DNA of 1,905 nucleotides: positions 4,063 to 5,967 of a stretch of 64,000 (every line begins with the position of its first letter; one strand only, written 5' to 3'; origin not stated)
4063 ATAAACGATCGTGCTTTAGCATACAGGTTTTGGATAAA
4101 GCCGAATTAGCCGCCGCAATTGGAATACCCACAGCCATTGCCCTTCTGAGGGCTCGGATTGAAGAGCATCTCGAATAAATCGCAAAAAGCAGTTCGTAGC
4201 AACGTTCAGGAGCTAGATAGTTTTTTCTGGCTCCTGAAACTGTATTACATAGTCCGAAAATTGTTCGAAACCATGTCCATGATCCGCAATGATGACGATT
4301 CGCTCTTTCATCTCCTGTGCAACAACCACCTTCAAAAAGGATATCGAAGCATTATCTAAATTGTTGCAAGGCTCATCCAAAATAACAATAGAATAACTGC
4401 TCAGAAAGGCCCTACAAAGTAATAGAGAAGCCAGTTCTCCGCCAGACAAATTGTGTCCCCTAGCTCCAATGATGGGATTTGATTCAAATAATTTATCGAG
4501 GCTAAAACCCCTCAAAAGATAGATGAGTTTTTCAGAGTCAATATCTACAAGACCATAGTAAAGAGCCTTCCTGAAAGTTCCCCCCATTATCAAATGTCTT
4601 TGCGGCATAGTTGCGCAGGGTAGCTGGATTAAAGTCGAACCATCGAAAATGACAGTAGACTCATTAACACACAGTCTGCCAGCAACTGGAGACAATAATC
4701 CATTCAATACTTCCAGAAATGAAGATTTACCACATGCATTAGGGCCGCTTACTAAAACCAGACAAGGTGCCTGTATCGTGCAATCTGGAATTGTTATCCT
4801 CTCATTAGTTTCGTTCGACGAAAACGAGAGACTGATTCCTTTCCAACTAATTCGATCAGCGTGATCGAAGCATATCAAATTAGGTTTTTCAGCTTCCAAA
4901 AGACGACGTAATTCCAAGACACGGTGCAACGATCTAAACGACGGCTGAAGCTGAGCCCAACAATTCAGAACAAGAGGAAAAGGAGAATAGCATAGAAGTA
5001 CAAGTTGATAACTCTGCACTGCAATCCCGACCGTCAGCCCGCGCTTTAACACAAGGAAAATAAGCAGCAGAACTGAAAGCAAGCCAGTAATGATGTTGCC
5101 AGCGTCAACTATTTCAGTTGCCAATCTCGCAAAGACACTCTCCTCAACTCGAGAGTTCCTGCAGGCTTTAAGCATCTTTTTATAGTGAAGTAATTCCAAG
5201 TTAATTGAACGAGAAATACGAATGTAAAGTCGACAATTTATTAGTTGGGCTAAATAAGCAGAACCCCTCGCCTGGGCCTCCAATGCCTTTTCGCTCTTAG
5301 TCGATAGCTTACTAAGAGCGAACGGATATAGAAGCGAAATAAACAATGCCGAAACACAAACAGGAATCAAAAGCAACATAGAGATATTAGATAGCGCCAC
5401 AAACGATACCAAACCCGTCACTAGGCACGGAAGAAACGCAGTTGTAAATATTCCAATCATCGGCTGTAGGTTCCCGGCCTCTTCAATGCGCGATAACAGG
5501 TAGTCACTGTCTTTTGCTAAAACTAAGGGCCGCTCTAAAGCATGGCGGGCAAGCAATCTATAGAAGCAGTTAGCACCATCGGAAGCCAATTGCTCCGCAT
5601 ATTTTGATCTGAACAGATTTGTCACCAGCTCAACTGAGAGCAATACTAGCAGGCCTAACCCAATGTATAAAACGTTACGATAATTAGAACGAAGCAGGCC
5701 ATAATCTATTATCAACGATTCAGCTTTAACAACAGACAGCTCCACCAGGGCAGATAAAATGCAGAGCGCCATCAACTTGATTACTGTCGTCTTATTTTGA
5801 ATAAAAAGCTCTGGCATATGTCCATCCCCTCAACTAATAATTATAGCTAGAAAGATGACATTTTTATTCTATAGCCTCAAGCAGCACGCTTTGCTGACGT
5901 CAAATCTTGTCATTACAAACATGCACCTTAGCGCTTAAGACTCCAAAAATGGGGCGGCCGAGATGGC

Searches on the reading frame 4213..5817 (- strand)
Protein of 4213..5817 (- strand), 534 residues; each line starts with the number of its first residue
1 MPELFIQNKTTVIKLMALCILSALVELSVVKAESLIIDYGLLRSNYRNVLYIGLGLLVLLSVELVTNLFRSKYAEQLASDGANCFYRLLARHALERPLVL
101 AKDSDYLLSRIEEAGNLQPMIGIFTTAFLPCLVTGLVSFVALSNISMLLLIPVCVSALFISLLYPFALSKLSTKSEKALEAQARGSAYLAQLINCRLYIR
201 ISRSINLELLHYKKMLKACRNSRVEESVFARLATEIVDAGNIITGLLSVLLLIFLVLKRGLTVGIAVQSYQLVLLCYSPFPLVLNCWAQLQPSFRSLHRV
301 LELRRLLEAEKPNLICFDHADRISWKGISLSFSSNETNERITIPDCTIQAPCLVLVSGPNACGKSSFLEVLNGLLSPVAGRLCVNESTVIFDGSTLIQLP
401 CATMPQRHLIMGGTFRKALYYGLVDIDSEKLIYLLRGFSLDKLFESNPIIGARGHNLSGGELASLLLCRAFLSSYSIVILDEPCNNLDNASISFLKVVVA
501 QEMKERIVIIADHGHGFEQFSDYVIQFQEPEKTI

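Call 5: search_protein_families(library=pfam, proteins=[window:4213-5817:-], max_evalue=0.1)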
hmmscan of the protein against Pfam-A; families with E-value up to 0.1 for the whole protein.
window:4213-5817:- (534 aa): 6 families
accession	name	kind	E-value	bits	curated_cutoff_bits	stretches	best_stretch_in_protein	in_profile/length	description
PF00005.33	ABC_tran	-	2.7e-13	51.1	25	1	347-485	7-137/137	ABC transporter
PF13304.12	AAA_21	-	0.00025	21.7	27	1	358-385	6-36/304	AAA domain, putative AbiEii toxin, Type IV TA system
PF02463.25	SMC_N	-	0.0032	17.4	40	0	456-523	136-207/220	RecF/RecN/SMC N terminal domain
PF13476.12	AAA_23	-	0.034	15.2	27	1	353-392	21-60/201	AAA domain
PF13175.12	AAA_15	-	0.036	14.1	32.1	1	353-376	25-48/374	AAA ATPase domain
PF13191.12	AAA_16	-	0.039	14.9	32.6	0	349-372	22-45/167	AAA ATPase domain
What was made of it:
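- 4213..5817 (-): 534-aa ABC exporter (fused permease and ATPase) without a peptidase domain. PF00005 (call 5).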

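Call 6: search_protein_families(library=ncbifam, proteins=[window:4213-5817:-], max_evalue=0.1)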
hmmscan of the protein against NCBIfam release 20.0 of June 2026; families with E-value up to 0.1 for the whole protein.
window:4213-5817:- (534 aa): 163 families (the best 25 are shown)
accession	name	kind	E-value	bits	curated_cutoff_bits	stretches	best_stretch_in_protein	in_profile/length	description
NF045998.1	cleave_ABC_plasm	equivalog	7e-30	103.9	500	1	5-509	148-655/673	Mbov_0121 family peptidase domain-containing ABC transporter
TIGR03375.1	type_I_sec_LssB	subfamily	4e-27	94.8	693.1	1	56-525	195-672/696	type I secretion system permease/ATPase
TIGR02857.1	CydD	equivalog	5.5e-25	88.3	435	1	318-525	317-527/529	thiol reductant ABC exporter subunit CydD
TIGR02868.1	CydC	equivalog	2.9e-22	79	329.05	1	130-513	136-528/530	thiol reductant ABC exporter subunit CydC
NF008364.0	PRK11160.1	equivalog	5.2e-21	74.9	630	1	132-520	145-541/575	heme ABC transporter ATP-binding protein/permease CydC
TIGR01846.1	type_I_sec_HlyB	subfamily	2.4e-17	62.5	725.55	1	7-513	136-650/694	type I secretion system permease/ATPase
NF040873.1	AztA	equivalog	2.1e-16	60.1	220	1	345-514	12-178/191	zinc ABC transporter ATP-binding protein AztA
TIGR01842.1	type_I_sec_PrtD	subfamily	2.4e-16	59.4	510.15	1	253-528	247-527/544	type I secretion system permease/ATPase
TIGR02204.1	MsbA_rel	hypoth_equivalog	1.1e-15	57.3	780.4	1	11-513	19-533/576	ABC transporter, permease/ATP-binding protein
NF000355.4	ribo_prot_ABC_F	equivalog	4.7e-15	55.4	380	2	453-509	114-170/499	ribosomal protection-like ABC-F family protein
TIGR02203.1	MsbA_lipidA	equivalog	1.8e-12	46.6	602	1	102-513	109-527/572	lipid A export permease/ATP-binding protein MsbA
NF045513.1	HepA_fam_ABC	equivalog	3.9e-12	45.4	725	1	112-513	160-567/610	heterocyst formation ABC transporter subunit HepA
TIGR02142.1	modC_ABC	equivalog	5.7e-12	45.5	285.05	1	330-491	3-166/353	molybdenum ABC transporter ATP-binding protein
NF000169.2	ABCF_Sal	exception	7.2e-12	44.7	725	2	455-529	129-202/542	Sal family ABC-F type ribosomal protection protein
TIGR01189.1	ccmA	equivalog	7.8e-12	45.3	131.6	2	345-387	20-62/198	heme ABC exporter ATP-binding protein CcmA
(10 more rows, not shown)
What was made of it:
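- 4213..5817 (-): The matches to peptide-cleavage/export ABC models begin at profile position 148 or later (call 6).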
